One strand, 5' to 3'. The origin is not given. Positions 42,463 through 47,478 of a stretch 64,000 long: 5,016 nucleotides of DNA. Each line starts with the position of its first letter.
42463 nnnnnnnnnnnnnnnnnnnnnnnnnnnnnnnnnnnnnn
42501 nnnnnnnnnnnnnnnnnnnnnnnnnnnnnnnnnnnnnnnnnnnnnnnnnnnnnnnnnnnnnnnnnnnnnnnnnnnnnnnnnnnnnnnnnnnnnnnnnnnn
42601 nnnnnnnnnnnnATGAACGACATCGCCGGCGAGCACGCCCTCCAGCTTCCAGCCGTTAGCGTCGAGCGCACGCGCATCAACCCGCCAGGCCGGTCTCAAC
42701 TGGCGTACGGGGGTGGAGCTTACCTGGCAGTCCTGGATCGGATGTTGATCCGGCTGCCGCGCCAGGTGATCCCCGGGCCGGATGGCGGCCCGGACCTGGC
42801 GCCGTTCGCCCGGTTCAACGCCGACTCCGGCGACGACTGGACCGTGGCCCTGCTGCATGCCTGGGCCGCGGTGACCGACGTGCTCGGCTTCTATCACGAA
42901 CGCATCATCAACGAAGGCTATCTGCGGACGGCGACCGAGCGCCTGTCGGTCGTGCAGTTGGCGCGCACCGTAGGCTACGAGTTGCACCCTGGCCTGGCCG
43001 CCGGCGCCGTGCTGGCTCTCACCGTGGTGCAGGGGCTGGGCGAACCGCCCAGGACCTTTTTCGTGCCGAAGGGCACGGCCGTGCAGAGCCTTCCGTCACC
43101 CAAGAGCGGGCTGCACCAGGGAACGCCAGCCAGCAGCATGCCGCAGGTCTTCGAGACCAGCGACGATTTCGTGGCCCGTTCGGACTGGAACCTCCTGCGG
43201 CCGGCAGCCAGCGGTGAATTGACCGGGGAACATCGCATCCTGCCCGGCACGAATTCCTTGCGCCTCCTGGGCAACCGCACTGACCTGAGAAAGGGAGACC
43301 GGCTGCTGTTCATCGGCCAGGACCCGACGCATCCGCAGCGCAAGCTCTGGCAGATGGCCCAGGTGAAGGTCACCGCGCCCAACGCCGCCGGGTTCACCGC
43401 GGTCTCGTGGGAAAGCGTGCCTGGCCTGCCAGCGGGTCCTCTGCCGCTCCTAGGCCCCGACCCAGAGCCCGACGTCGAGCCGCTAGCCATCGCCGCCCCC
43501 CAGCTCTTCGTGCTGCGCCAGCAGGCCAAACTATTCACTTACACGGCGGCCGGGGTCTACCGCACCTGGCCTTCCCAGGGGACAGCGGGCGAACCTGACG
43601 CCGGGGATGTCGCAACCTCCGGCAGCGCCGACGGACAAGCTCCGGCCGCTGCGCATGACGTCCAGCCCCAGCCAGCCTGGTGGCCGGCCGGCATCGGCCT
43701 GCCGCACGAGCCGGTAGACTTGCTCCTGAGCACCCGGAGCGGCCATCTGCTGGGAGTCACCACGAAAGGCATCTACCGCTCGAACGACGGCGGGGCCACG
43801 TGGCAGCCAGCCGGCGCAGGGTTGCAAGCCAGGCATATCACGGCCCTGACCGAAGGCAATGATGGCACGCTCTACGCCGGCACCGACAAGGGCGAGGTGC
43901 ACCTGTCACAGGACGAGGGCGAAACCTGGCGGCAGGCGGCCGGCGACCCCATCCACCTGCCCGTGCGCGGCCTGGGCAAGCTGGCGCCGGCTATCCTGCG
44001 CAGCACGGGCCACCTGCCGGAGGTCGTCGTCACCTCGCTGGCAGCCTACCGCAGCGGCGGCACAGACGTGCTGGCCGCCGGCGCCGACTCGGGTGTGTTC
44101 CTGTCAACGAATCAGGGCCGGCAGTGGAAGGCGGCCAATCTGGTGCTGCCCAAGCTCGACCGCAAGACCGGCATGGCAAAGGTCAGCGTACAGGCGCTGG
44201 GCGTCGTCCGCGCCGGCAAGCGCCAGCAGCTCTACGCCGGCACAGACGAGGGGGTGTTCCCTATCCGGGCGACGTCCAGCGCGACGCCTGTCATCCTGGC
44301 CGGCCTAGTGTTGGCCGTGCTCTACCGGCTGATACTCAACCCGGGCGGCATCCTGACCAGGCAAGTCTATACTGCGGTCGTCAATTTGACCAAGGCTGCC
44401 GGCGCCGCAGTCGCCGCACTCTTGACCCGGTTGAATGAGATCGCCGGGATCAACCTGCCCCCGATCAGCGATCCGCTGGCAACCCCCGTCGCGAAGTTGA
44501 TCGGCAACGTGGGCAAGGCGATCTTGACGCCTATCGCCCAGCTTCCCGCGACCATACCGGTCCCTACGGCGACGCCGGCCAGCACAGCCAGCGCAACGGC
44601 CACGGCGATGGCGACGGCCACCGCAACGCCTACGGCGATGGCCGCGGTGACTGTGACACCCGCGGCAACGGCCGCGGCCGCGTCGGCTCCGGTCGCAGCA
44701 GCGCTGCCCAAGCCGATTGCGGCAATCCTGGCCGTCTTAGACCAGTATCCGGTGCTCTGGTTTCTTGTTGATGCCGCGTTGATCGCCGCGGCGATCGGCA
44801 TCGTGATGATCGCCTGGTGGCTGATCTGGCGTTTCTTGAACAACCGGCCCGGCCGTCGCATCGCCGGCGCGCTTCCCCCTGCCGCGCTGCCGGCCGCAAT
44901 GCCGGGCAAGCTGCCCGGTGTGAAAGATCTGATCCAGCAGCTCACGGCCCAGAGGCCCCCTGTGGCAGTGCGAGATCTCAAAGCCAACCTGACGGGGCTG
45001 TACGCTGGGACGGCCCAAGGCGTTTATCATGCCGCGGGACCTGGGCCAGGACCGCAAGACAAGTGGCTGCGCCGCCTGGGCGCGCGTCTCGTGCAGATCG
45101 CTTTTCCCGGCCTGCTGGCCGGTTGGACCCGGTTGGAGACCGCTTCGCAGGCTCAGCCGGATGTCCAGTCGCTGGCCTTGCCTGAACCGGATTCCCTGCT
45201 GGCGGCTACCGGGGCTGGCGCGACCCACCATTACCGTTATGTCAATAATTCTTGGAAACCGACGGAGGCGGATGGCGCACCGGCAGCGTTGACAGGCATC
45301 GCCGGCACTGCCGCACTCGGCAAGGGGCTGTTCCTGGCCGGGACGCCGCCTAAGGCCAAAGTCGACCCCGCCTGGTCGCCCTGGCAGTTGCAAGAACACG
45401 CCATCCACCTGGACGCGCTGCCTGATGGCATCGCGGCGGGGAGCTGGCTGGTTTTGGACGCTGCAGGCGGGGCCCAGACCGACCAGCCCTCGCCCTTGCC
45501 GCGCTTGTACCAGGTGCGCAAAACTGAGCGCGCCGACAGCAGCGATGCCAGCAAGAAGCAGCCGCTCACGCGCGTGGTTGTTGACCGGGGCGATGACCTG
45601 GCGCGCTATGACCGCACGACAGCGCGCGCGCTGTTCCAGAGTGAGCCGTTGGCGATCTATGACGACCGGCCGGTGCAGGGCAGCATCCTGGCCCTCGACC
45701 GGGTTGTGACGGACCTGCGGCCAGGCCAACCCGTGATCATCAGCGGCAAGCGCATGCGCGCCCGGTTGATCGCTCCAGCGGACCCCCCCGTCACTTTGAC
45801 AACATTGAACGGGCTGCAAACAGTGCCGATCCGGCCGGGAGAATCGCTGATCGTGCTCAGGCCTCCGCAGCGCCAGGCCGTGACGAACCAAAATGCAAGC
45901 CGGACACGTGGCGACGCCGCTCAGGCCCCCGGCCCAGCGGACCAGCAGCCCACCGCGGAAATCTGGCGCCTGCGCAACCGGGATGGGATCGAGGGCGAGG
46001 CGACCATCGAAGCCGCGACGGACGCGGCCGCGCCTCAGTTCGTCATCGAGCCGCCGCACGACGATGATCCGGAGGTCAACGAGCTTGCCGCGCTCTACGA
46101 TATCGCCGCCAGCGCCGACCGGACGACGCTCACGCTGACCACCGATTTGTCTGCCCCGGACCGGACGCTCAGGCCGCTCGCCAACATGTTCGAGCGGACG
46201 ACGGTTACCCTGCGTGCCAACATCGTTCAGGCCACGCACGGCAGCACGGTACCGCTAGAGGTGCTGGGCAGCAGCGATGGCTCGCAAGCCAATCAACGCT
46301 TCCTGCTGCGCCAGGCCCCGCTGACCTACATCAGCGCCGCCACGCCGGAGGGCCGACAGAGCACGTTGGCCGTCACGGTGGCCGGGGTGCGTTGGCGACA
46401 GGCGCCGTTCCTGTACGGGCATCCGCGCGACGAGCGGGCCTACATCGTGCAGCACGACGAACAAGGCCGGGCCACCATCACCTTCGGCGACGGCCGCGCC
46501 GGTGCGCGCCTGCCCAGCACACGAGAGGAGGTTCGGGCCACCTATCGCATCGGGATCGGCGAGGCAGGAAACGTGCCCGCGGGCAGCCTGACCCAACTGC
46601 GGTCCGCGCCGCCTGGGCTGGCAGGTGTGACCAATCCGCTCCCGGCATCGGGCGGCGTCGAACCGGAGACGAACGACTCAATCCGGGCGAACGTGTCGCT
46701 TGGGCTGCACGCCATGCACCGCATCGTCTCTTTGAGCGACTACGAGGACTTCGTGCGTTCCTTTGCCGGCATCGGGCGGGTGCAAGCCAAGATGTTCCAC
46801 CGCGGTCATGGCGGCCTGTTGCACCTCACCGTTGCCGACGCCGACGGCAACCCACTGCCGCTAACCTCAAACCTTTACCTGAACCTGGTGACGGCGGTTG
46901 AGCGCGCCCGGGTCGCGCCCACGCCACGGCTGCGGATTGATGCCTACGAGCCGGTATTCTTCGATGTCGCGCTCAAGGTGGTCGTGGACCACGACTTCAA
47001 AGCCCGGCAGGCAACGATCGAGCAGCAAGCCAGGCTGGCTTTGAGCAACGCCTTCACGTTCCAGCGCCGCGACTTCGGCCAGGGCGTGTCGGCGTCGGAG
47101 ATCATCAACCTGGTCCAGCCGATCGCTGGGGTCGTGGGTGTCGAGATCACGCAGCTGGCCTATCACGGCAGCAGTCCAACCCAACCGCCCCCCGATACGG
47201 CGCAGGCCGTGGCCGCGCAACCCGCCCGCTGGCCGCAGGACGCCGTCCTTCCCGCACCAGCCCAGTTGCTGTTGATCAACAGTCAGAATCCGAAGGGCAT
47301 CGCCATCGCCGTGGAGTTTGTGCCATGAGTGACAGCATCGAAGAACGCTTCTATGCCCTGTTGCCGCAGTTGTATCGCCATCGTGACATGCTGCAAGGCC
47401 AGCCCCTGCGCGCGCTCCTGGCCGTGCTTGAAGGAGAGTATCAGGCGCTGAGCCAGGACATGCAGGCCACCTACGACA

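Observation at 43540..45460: Baseplate wedge protein carries a ~640-aa insertion with Asp-box (BNR) repeats and two predicted transmembrane helices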

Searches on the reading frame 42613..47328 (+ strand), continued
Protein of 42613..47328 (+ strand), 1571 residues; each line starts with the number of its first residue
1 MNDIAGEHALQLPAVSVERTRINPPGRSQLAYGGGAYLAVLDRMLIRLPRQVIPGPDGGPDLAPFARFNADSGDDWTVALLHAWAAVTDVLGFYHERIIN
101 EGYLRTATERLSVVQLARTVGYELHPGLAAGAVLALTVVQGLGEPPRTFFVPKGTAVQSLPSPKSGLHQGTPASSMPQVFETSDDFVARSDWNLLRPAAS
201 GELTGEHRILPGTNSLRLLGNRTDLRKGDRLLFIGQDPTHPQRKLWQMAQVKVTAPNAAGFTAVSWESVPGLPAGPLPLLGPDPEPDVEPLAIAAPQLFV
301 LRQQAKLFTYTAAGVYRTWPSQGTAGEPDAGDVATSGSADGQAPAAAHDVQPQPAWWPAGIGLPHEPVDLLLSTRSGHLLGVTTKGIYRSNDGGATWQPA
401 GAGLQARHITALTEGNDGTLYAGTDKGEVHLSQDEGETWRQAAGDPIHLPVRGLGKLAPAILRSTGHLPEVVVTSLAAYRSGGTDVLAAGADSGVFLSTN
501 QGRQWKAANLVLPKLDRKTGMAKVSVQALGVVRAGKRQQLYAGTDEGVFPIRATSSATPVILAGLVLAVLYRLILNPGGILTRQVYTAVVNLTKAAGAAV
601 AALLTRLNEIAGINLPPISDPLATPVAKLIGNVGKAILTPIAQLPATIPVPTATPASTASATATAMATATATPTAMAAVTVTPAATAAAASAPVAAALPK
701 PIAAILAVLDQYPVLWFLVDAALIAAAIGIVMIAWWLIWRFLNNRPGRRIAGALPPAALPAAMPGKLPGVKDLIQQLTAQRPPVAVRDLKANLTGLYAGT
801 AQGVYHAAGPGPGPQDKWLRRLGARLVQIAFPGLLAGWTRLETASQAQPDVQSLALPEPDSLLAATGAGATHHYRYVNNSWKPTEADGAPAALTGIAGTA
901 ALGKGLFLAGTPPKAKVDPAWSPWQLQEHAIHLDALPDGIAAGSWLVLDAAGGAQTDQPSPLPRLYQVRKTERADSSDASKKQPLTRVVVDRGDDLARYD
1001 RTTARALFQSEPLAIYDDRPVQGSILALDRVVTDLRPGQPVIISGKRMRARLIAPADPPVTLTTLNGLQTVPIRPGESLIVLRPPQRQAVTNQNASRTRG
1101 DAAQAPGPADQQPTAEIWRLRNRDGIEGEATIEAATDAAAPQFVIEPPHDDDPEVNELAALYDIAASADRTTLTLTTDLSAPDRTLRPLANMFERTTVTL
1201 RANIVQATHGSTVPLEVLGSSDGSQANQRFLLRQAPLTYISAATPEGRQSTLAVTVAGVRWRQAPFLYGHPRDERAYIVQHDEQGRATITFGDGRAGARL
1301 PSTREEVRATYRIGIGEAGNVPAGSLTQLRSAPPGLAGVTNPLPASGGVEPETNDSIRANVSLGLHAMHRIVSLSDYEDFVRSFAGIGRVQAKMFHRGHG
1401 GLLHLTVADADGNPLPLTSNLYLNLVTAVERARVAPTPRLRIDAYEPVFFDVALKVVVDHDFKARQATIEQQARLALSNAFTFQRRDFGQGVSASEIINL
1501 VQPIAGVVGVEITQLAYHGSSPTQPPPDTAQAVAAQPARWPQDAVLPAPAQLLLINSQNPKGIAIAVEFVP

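Call 27: search_solved_structures(query=A1, max_evalue=0.1)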
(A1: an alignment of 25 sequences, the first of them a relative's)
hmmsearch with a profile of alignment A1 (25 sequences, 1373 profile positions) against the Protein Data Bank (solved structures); distinct sequences matched with E-value up to 0.1: 54.
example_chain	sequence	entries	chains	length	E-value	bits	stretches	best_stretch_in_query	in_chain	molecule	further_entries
9gtp_1K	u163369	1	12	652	6.2e-17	63.6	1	1104-1192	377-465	Baseplate protein J-like domain-containing protein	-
3b7f_A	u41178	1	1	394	3.4e-14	54.6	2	315-457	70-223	Glycosyl hydrolase, BNR repeat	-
6tjh_A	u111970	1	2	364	3.5e-11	44.6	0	359-396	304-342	Cake9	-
6tji_A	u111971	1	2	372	4.3e-11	44.3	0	359-396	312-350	Cake10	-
6tjg_A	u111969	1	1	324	2.6e-10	41.7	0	359-396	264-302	Cake8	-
2xbg_A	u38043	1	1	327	2.1e-08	35.4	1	289-392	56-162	YCF48-LIKE PROTEIN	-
5ojr_A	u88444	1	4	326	2.1e-08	35.4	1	289-392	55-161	Ycf48-like protein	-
5oj5_A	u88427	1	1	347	2.3e-08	35.2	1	289-393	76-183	Ycf48-like protein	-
6tjf_A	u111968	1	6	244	3e-08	34.9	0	359-396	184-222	Cake6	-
6p2k_A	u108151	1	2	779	3.6e-08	34.6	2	327-394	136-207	Fibronectin type III domain-containing protein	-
5ojp_A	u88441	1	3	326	5.7e-08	33.9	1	289-393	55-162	Ycf48-like protein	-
6tje_A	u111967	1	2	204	4.6e-07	30.9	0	359-396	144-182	Cake5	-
4lgn_A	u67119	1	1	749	2.5e-06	28.5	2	332-454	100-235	Cellulose-binding, family II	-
6tjd_A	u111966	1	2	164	1.1e-05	26.4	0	359-397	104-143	Cake4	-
7aeb_G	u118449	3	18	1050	2.6e-05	25.1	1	1129-1319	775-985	Baseplate_J domain-containing protein | Baseplate protein J-like domain-containing protein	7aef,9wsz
5hx2_D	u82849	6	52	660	9.8e-05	23.2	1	1068-1203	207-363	Baseplate wedge protein gp6 | gp6, baseplate wedge protein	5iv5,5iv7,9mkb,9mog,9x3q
7b5h_AH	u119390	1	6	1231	0.0022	18.7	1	1131-1301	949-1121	All3317 protein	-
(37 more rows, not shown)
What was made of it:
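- On Cis11 / gp6 / Baseplate_J wedge proteins (TIGR02243, PF04865): The family profile hits S. coelicolor Cis11 9gtp (6e-17), Alg11 7aeb (2.6e-5), T4 gp6 5hx2 (1e-4) and All3317 7b5h (2e-3) (call 27).
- On BNR/Asp-box beta-propellers (Ycf48-, sortilin-, GH74-like): The family profile nonetheless hits the BNR hydrolase 3b7f at 3e-14 and Ycf48 at 2e-8 (call 27).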

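Call 32: find_encoding_contigs(protein=P0121, flank=10000, max_places=3)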
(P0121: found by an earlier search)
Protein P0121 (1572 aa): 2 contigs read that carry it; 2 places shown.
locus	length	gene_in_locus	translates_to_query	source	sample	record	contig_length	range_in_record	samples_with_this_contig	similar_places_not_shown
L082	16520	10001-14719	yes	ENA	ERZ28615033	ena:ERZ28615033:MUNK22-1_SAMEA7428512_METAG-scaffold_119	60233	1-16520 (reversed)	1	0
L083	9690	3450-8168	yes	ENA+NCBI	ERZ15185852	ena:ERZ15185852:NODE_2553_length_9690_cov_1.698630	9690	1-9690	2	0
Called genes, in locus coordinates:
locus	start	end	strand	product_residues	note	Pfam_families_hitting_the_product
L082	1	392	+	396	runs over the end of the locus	PF14065:Pvc16_N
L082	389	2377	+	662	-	PF22977:WHD, PF00004:AAA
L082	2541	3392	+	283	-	-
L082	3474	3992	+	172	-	-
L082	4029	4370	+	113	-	-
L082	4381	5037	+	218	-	PF19266:CIS_tube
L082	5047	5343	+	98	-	-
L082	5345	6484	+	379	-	-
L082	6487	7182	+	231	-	PF04717:Phage_base_V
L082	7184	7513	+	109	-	-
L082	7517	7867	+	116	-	PF04965:GPW_gp25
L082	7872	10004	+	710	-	-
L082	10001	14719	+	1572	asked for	PF25852:DUF6242_C (weak), PF15902:Sortilin-Vps10 (faint)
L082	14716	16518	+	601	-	?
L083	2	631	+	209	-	?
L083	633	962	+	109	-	-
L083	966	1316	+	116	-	PF04965:GPW_gp25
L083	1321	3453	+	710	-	-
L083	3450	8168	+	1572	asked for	PF25852:DUF6242_C (weak), PF15902:Sortilin-Vps10 (faint)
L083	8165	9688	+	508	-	?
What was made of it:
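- An intact 1,572-aa near-identical ORF occurs in two independent assemblies, L082 and L083 (call 32).
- Tried and rejected: The 1,572-aa cluster mate worked (call 32).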

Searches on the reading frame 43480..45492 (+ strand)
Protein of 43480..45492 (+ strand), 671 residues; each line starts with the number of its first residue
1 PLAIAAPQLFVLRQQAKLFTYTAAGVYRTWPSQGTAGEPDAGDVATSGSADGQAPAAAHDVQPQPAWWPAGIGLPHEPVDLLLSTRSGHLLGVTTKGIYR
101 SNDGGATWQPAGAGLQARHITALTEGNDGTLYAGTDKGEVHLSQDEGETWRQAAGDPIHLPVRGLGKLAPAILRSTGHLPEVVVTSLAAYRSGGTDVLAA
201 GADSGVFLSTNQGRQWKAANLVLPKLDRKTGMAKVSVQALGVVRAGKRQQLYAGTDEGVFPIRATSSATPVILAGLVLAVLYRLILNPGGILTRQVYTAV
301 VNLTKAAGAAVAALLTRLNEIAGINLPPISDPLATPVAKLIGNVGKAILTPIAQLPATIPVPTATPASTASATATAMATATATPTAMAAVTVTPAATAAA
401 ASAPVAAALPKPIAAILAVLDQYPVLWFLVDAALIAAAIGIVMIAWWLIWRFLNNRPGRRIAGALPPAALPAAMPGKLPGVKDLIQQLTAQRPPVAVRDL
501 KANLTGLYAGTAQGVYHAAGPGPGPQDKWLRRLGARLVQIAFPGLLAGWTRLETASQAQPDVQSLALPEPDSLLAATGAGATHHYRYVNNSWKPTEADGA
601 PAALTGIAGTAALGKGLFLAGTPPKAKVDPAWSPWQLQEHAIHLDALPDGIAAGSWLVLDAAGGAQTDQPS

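Call 41: predict_structure(alignment_id=A2)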
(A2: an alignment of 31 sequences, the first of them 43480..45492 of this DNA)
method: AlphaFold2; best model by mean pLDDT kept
length: 671 residues; sequences in the alignment: 31
mean_pLDDT: 74.8   pTM: 0.71
mean pLDDT of the five models: 74.8, 72.9, 71.3, 71.1, 70.5
residues with pLDDT >= 90: 210; 70-90: 225; 50-70: 127; < 50: 109
segments of 3 or more residues with pLDDT < 50: 1-18, 35-49, 324-335, 358-404, 661-671
pLDDT, mean of each block of 10 residues (from residue 1): 40 45 85 52 46 50 77 91 95 95 90 90 96 96 95 73 74 77 96 94 96 93 90 95 89 95 81 74 68 64 70 66 49 47 57 53 40 37 40 40 54 79 77 79 83 74 77 79 82 91 93 91 74 78 69 84 93 93 90 80 91 90 83 70 56 56 45 38
secondary structure, 60 per line:
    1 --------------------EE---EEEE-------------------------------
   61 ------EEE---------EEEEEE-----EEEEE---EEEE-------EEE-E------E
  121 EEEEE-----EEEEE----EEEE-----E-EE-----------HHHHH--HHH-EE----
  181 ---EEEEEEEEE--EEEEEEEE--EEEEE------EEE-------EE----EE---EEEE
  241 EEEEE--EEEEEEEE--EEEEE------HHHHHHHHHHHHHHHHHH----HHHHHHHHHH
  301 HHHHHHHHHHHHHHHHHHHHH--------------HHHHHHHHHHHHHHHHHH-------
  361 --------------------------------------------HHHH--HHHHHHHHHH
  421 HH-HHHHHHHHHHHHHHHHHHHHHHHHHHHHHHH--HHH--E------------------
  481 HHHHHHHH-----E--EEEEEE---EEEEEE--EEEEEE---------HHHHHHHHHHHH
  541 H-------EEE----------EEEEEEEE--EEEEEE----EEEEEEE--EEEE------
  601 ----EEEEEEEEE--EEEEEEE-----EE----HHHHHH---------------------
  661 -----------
elements in order (helices of 4 or more, strands of 3 or more residues): E26-29 E67-69 E79-84 E90-94 E98-101 E109-111 E120-125 E131-135 E140-143 H164-168 E184-192 E195-202 E205-209 E216-218 E237-245 E248-255 E258-262 H269-286 H291-321 H336-353 H405-408 H411-422 H424-454 H481-488 E497-502 E506-511 E514-519 H529-541 E549-551 E562-569 E572-577 E582-588 E591-594 E605-613 E616-622 H634-639
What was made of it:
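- It places helices at aa 558-575 and 713-743 and a disordered Ala/Thr/Pro linker (call 41). The pLDDT of the helical module is only about 65-83 (call 41).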

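Call 44: fold_search(model_id=the predicted structure, library=pdb)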
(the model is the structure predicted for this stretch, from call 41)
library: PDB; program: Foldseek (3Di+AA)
matches with E <= 10: 1801; with E <= 0.001: 474
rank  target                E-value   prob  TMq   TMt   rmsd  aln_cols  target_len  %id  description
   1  4a2l_E                2.0e-06  1.00  0.20  0.18   5.3       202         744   15  Structure of the periplasmic domain of the heparin and heparan sulphate sensing hybrid two component system BT4663 in  (released 2012-05-02)
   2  5ojr_B                2.9e-06  1.00  0.20  0.41   4.1       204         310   16  YCF48 bound to D1 peptide (released 2018-08-08)
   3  4a2l_D                4.5e-06  1.00  0.18  0.17   8.8       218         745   16  Structure of the periplasmic domain of the heparin and heparan sulphate sensing hybrid two component system BT4663 in  (released 2012-05-02)
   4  7mq8_LN               4.8e-06  1.00  0.31  0.31  11.9       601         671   10  Cryo-EM structure of the human SSU processome, state pre-A1 (released 2021-09-22)
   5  8q9t_C                5.9e-06  1.00  0.17  0.29   6.3       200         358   14  CryoEM structure of a S. Cerevisiae Ski238 complex bound to RNA (released 2023-11-29)
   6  4a2l_F                7.0e-06  1.00  0.20  0.18   6.2       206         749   14  Structure of the periplasmic domain of the heparin and heparan sulphate sensing hybrid two component system BT4663 in  (released 2012-05-02)
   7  3ott_B                7.4e-06  1.00  0.20  0.18   4.2       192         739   19  Crystal Structure of the extracellular domain of the putative one component system BT4673 from B. thetaiotaomicron (released 2011-08-10)
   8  5oj5_A                7.4e-06  1.00  0.21  0.41   4.4       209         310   17  YCF48 bound to D1 peptide (released 2018-08-08)
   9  8qca_C                7.4e-06  1.00  0.21  0.34   6.3       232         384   16  CryoEM structure of a S. Cerevisiae Ski2387 complex in the closed state bound to RNA (released 2023-11-15)
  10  5ojr_D                1.0e-05  1.00  0.20  0.40   5.3       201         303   19  YCF48 bound to D1 peptide (released 2018-08-08)
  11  8shj_B                1.1e-05  1.00  0.20  0.37   4.9       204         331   15  Crystal structure of the WD-repeat domain of human WDR91 in complex with MR45279 (released 2023-07-05)
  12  4a2m_D                1.3e-05  1.00  0.20  0.19   5.0       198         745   14  Structure of the periplasmic domain of the heparin and heparan sulphate sensing hybrid two component system BT4663 in  (released 2012-05-02)
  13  8wqr_A                1.3e-05  1.00  0.18  0.12  10.1       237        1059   11  Structure of the DDB1-AMBRA1 E3 ligase receptor complex linked to cell cycle regulation (released 2023-12-20)
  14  9ejo                  1.4e-05  1.00  0.20  0.37   4.5       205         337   13  Crystal structure of WDR91 in complex with XS381295 (released 2025-02-26)
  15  4a2l_C                1.5e-05  1.00  0.20  0.18   6.2       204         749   14  Structure of the periplasmic domain of the heparin and heparan sulphate sensing hybrid two component system BT4663 in  (released 2012-05-02)
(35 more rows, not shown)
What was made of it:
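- Propellers of this type bind glycans or peptides in other proteins: BT4663, GH74 enzymes and Ycf48 (calls 27, 44).
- On BNR/Asp-box beta-propellers (Ycf48-, sortilin-, GH74-like): Foldseek's top hits are all propellers, some aligned over about 600 columns (calls 41, 44).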

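Call 66: search_protein_representatives(protein=window:43480-45492:+)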
Query: 671 residues. Proteins with E-value up to 0.001 (for the whole library): 24657; up to 1e-10: 8508; up to 1e-30: 226. The best 150 are listed.
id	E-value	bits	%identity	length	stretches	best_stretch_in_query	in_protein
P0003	1.8e-214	730.8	65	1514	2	1-361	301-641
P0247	1.2e-105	371.2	71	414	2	83-303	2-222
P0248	1.2e-100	354.7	97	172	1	81-251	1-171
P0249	4.8e-81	290.0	46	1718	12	73-164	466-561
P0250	1.7e-63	232.0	38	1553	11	87-154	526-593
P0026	1.5e-61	225.6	32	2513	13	6-192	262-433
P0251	8.2e-61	223.1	43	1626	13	91-165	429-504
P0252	7.5e-58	213.3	36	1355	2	48-289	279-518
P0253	6.8e-57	210.2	38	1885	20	68-176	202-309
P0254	2.4e-56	208.4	35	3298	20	90-165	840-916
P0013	6.2e-56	207.0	40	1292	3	61-300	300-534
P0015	3.6e-50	188.0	36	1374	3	64-366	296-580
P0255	4.0e-50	187.8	34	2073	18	84-151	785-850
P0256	9.0e-50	186.7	42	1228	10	80-153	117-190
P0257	2.3e-49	185.3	33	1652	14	81-225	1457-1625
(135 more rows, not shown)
